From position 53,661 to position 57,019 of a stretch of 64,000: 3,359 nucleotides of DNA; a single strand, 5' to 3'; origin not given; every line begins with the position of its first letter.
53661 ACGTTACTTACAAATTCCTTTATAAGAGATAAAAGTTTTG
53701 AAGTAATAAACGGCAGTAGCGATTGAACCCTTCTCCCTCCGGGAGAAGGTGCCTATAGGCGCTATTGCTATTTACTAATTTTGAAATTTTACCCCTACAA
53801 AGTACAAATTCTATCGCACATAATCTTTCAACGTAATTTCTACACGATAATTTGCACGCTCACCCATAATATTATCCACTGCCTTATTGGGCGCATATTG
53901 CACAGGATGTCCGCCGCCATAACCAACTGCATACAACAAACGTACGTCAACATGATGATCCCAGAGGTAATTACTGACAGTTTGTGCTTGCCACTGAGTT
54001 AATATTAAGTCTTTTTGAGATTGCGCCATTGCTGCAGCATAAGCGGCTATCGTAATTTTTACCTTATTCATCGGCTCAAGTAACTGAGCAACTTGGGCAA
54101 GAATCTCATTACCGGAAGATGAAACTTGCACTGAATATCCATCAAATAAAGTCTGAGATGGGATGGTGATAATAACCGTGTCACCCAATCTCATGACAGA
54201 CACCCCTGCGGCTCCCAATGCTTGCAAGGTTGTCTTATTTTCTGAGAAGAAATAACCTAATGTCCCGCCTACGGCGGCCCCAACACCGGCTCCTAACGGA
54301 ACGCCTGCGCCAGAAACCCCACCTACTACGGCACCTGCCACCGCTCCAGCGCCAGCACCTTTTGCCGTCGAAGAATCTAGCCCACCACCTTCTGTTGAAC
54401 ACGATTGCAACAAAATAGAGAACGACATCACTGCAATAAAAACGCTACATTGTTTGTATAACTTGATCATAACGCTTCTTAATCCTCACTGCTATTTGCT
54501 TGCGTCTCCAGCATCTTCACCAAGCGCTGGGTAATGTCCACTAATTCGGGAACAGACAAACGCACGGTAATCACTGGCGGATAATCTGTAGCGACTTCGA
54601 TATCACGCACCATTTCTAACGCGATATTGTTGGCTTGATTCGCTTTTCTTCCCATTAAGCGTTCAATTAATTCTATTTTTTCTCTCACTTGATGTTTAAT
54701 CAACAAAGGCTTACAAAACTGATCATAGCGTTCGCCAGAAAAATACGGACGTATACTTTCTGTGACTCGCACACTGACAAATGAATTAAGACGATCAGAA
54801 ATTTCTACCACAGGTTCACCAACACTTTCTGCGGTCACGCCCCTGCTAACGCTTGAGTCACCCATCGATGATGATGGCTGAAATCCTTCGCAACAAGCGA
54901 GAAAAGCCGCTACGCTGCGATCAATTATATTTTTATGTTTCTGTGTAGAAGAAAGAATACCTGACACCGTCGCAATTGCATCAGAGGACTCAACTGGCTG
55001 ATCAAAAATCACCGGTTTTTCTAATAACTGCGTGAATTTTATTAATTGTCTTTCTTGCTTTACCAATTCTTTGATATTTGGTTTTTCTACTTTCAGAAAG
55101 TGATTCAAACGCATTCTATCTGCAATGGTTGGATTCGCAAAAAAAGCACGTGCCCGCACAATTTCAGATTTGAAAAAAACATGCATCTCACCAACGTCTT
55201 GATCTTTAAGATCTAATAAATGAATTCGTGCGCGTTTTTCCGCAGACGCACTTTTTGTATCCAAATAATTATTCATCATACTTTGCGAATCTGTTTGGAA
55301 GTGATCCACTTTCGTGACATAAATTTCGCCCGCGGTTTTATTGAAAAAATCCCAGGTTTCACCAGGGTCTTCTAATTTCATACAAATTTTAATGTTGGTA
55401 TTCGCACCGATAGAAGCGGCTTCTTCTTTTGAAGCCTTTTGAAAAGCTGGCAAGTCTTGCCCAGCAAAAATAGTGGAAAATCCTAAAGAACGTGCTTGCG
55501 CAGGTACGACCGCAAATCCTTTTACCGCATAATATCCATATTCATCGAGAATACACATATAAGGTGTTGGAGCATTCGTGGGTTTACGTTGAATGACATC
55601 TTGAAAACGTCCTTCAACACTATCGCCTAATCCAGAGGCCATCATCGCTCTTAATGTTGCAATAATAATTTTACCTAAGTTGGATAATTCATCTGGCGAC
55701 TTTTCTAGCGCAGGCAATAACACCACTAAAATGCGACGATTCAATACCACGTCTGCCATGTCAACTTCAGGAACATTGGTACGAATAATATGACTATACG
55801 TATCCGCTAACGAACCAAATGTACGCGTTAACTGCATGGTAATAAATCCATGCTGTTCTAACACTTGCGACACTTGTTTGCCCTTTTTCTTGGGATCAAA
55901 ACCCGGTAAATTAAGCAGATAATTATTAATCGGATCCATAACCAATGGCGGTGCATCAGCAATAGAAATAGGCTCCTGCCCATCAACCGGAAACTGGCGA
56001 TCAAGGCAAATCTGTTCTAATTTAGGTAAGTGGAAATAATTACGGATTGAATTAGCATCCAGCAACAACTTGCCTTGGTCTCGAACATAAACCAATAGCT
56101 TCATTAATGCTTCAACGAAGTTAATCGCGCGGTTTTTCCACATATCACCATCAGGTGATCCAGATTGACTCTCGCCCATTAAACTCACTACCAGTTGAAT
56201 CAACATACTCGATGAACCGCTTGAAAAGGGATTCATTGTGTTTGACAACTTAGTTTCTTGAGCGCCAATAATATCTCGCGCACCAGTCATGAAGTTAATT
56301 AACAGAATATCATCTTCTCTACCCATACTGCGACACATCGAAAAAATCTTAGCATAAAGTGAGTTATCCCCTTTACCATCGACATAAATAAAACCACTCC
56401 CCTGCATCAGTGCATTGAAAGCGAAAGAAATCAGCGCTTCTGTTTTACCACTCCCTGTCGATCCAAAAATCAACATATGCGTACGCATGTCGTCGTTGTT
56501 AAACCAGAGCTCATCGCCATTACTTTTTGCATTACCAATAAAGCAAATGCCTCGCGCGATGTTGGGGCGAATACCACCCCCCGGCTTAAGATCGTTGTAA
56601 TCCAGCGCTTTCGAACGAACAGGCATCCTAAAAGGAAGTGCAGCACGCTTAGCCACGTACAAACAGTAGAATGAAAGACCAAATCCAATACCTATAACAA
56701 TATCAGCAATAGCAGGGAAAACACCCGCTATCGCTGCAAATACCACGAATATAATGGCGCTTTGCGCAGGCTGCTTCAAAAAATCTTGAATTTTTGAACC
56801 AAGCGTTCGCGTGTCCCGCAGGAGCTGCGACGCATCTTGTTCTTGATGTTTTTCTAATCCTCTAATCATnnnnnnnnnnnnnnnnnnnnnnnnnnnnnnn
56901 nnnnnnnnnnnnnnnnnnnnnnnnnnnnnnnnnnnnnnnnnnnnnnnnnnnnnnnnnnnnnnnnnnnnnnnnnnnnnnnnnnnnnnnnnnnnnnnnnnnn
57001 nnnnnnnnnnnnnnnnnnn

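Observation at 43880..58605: Dot/Icm type IVB secretion core cluster with a non-canonical layout (dksA-icmP-O-N-L-K-E-G-C-D-J-B; no icmM, no adjacent icmQ/R/S/T)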

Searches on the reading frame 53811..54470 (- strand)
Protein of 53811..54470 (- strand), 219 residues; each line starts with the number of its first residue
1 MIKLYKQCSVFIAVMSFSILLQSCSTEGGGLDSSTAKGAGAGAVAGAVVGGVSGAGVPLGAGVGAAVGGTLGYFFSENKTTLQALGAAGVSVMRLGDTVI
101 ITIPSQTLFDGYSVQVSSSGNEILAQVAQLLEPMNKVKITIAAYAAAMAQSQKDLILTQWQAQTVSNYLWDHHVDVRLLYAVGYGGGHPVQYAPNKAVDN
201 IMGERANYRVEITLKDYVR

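Call 3: search_protein_families(library=pfam, proteins=[window:53811-54470:-])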
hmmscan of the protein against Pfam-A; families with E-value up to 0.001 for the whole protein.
window:53811-54470:- (219 aa): 4 families
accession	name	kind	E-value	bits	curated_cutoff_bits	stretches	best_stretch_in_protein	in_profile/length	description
PF00691.25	OmpA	-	2.5e-10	41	27.2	1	108-196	1-91/98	OmpA family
PF13441.11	Gly-zipper_YMGG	-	6e-06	26.3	28.9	1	34-73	2-40/45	YMGG-like Gly-zipper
PF13488.11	Gly-zipper_Omp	-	1.3e-05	25.5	25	1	38-78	2-41/46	Glycine zipper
PF13436.11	Gly-zipper_OmpA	-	0.00026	21.2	27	1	34-72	3-40/44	Glycine-zipper domain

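Call 4: search_protein_families(library=ncbifam, proteins=[window:53811-54470:-])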
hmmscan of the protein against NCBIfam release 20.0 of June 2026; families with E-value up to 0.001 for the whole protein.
window:53811-54470:- (219 aa): 17 families
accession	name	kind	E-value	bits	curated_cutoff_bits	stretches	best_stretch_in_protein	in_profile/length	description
NF053611.1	YiaD_Gzip_OmpA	equivalog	7.7e-31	107.4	175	1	13-214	2-206/206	YiaD family glycine zipper/OmpA-like lipoprotein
NF007804.1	PRK10510.1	equivalog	6.4e-25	87.8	307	1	6-215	3-217/219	OmpA family lipoprotein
NF038223.1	IcmN_DotK_IVB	equivalog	7e-23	81.1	250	1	82-218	32-163/164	type IVB secretion system protein IcmN/DotK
NF038224.1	OmpA_like_CmpA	equivalog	2.7e-22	79.5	300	1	34-214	40-214/233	C-OmpA-like family protein CmpA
TIGR03789.1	pdsO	hypoth_equivalog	3.2e-09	36.8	152.2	1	113-192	147-226/243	sortase-associated OmpA-like protein PdsO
NF006285.1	PRK08457.1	equivalog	6.3e-09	36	250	1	78-215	95-231/253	flagellar motor protein MotB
TIGR03350.1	type_VI_ompA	equivalog_domain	4.4e-08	33.2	139.8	1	87-213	12-136/137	type VI secretion system protein TssL, long form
NF053612.1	anchor_PA1041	equivalog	1.8e-07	31.4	250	1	99-214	123-235/236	PA1041 family peptidoglycan-binding anchor lipoprotein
NF045787.1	OmpABordt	equivalog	6.6e-07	29.2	200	1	101-213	81-188/194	outer membrane protein OmpA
NF053613.1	OMP_toxin_LptF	equivalog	3.6e-06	26.8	400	1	106-215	142-246/256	lipotoxin F family OmpA-related lipoprotein LptF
NF006541.1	PRK09038.1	equivalog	4.9e-06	26.4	283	1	88-215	124-249/253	flagellar motor protein MotD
NF005382.1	PRK06925.1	equivalog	5.9e-06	26.7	264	1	93-216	103-225/225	flagellar motor protein MotS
NF033763.1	exchanger_TraB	exception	8.4e-06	24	700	1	86-215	374-498/522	outer membrane exchange protein TraB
NF005444.0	PRK07033.1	equivalog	4e-05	22.8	520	1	89-214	298-421/438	DotU family type VI secretion system protein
NF052230.1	T9SS_PorE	exception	4e-05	22.1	600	1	115-190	525-600/648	PorE family type IX secretion system protein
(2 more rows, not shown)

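Call 26: search_solved_structures(query=window:53811-54470:-, max_evalue=0.001)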
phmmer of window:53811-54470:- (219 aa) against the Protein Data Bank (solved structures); distinct sequences matched with E-value up to 0.001: 8.
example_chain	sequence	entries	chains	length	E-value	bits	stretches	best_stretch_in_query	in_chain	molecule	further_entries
6x62_DK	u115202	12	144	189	1.1e-13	54.5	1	85-215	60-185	Inner membrane lipoprotein YiaD | LphA (DotK)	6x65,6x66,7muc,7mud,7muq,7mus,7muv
2k1s_A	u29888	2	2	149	3.6e-11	46.3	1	84-216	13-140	Inner membrane lipoprotein yiaD | Probable lipoprotein YiaD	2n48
6x65_N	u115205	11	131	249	5.8e-11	45.7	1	39-212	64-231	Outer membrane protein, OmpA family protein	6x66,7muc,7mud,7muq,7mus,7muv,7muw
6x62_DX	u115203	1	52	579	5.9e-10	42.4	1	39-212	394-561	Type IV secretion system unknown protein fragment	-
6jfw_A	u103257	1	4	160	1.2e-07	34.8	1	85-215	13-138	PA0833-PD protein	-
3ldt_A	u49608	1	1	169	2.8e-07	33.6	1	60-212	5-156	Outer membrane protein, OmpA family protein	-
5wtp_A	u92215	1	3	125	8.9e-05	25.4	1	107-214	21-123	OmpA family protein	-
5wtl_A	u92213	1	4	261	0.00061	22.7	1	107-214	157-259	OmpA family protein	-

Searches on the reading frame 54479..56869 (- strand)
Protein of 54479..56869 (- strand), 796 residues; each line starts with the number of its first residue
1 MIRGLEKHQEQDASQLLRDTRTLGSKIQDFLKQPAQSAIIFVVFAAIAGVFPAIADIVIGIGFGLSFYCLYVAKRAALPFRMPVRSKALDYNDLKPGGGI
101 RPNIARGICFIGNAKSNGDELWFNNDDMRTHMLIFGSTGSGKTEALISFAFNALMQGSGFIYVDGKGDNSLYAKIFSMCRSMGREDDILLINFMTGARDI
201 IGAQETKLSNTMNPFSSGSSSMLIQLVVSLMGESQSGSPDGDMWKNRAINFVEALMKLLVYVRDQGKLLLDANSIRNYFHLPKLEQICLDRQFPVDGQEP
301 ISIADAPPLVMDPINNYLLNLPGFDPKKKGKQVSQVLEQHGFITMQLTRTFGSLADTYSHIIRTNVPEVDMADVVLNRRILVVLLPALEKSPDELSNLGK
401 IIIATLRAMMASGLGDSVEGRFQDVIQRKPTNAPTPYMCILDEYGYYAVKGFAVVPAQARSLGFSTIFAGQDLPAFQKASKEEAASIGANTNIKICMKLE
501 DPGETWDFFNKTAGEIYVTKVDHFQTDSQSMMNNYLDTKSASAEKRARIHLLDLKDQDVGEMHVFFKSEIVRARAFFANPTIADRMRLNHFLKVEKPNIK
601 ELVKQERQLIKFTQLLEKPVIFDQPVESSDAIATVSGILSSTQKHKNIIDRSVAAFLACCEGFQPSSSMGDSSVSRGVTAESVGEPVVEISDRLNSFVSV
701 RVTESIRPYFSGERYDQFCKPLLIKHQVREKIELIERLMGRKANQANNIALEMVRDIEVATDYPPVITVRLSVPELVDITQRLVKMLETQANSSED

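Call 3: search_protein_families(library=pfam, proteins=[window:54479-56869:-])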
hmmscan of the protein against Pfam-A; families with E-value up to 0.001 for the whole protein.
window:54479-56869:- (796 aa): 3 families
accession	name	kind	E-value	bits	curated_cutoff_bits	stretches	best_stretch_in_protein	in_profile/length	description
PF12696.13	TraG-D_C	-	2.1e-06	28.1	22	1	437-543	2-110/126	TraM recognition site of TraD and TraG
PF10412.15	TrwB_AAD_bind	-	0.00055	19.4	20.5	0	126-168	12-54/387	Type IV secretion-system coupling protein DNA-binding domain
PF01580.24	FtsK_SpoIIIE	-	0.00071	19.5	24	0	118-155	28-65/221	FtsK/SpoIIIE family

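Call 4: search_protein_families(library=ncbifam, proteins=[window:54479-56869:-])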
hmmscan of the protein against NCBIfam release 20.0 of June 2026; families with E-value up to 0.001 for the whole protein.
window:54479-56869:- (796 aa): 7 families
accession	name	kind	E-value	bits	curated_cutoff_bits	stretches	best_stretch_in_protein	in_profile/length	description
NF041447.1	TrbC_conju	equivalog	2.7e-110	369.8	800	1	23-606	11-603/685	F-type conjugative transfer protein TrbC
TIGR03743.1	SXT_TraD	subfamily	7.1e-16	57.8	366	1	114-191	160-237/636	conjugative transfer system coupling protein TraD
NF045973.1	conju_CD1115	equivalog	9.6e-12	44.5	250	1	125-261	20-146/442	VirD4-like conjugal transfer protein, CD1115 family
TIGR03754.1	conj_TOL_TraD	equivalog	8.3e-07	27.9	647.55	1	114-191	165-242/643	type IV conjugative transfer system coupling protein TraD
NF041017.1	DNA_import_CedB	equivalog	1.5e-06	27.1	700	1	106-168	252-315/590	DNA import protein CedB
NF053655.1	CedD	equivalog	2.8e-05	23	600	1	121-194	213-282/527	DNA-translocating ATPase CedD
TIGR02237.1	recomb_radB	equivalog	0.00051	20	172.4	1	129-182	12-63/210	DNA repair and recombination protein RadB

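Call 21: search_solved_structures(query=window:54479-56869:-, max_evalue=0.001, show_alignments=1)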
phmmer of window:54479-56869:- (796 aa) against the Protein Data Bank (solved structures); distinct sequences matched with E-value up to 0.001: 7.
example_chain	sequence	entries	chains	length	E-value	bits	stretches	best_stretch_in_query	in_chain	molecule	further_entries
6sz9_A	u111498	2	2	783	3e-293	977.9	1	1-786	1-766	IcmO (DotL)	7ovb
7bwk_A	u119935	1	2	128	1.4e-08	36.7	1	689-787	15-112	IcmO (DotL)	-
5xnb_A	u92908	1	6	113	1.6e-08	36.5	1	689-784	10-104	DotL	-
5x90_C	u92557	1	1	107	6.2e-08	34.5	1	694-787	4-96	IcmO (DotL)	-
5x90_G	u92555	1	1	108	6.4e-08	34.5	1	694-787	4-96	IcmO (DotL)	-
5x1e_C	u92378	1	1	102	7.1e-08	34.4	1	694-784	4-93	IcmO (DotL)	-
5x1e_F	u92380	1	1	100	8.6e-08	34.1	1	696-784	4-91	IcmO (DotL)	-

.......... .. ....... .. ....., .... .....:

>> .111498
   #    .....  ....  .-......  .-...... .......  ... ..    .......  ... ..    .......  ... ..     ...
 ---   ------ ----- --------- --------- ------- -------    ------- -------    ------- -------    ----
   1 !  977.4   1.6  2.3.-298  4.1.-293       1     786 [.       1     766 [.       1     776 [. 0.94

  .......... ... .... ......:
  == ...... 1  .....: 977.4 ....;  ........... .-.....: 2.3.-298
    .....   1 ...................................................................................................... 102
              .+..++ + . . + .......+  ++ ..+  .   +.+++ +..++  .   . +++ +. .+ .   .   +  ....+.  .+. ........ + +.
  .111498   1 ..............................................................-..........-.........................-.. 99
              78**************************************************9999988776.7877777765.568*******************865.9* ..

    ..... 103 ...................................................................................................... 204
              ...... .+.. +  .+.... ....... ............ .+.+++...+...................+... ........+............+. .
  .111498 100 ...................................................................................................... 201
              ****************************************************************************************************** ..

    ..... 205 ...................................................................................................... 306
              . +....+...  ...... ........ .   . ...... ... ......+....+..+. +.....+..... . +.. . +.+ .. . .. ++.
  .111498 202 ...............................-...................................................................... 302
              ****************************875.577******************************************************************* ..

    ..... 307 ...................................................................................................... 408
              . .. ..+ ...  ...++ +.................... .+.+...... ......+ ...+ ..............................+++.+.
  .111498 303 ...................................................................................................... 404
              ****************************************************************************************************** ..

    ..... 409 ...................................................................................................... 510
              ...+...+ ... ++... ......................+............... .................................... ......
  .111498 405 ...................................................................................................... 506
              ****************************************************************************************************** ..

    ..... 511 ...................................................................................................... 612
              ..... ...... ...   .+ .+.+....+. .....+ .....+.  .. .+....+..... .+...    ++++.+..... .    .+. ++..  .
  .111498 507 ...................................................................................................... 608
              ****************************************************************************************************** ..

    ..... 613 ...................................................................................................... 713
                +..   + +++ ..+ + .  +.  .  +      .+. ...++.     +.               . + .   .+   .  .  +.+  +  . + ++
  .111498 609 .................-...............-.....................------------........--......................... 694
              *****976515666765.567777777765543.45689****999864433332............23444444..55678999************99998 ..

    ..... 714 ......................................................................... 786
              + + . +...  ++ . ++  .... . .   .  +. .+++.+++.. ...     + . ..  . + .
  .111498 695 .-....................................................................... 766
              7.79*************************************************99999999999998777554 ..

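Call 44: list_cluster_members(proteins=[P0001, window:54479-56869:-, window:53000-53620:-])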
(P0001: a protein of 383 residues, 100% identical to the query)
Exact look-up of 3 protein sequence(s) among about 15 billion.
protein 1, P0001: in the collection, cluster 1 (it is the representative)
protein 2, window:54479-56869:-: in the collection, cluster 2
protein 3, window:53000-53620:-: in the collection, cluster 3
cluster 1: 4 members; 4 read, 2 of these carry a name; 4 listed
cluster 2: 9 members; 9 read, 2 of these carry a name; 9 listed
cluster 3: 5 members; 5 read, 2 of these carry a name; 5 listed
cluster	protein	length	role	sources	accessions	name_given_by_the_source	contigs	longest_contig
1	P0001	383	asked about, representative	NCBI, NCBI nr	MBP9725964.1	MAG: type IVB secretion system coupling complex protein DotM/IcmP [Gammaproteobacteria ... | type IVB secretion system coupling complex protein DotM/IcmP [Gammaproteobacteria ...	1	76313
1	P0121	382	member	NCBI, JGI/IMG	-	intracellular multiplication protein IcmP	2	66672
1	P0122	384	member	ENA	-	-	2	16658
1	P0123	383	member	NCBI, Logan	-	-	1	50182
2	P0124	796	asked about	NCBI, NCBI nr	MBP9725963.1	MAG: TraM recognition domain-containing protein [Gammaproteobacteria bacterium] | TraM recognition domain-containing protein [Gammaproteobacteria bacterium]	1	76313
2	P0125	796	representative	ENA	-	-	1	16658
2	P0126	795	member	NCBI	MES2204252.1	MAG: TraM recognition domain-containing protein [Pseudomonadota bacterium]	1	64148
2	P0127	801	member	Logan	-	-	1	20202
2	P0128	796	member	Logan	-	-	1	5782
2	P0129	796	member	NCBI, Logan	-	-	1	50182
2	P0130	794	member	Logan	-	-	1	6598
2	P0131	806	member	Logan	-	-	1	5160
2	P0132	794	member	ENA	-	-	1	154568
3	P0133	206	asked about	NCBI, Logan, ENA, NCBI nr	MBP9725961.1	MAG: type IVB secretion system apparatus protein IcmL/DotI [Gammaproteobacteria bacterium] | type IVB secretion system apparatus protein IcmL/DotI [Gammaproteobacteria bacterium]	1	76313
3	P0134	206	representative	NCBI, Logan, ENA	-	-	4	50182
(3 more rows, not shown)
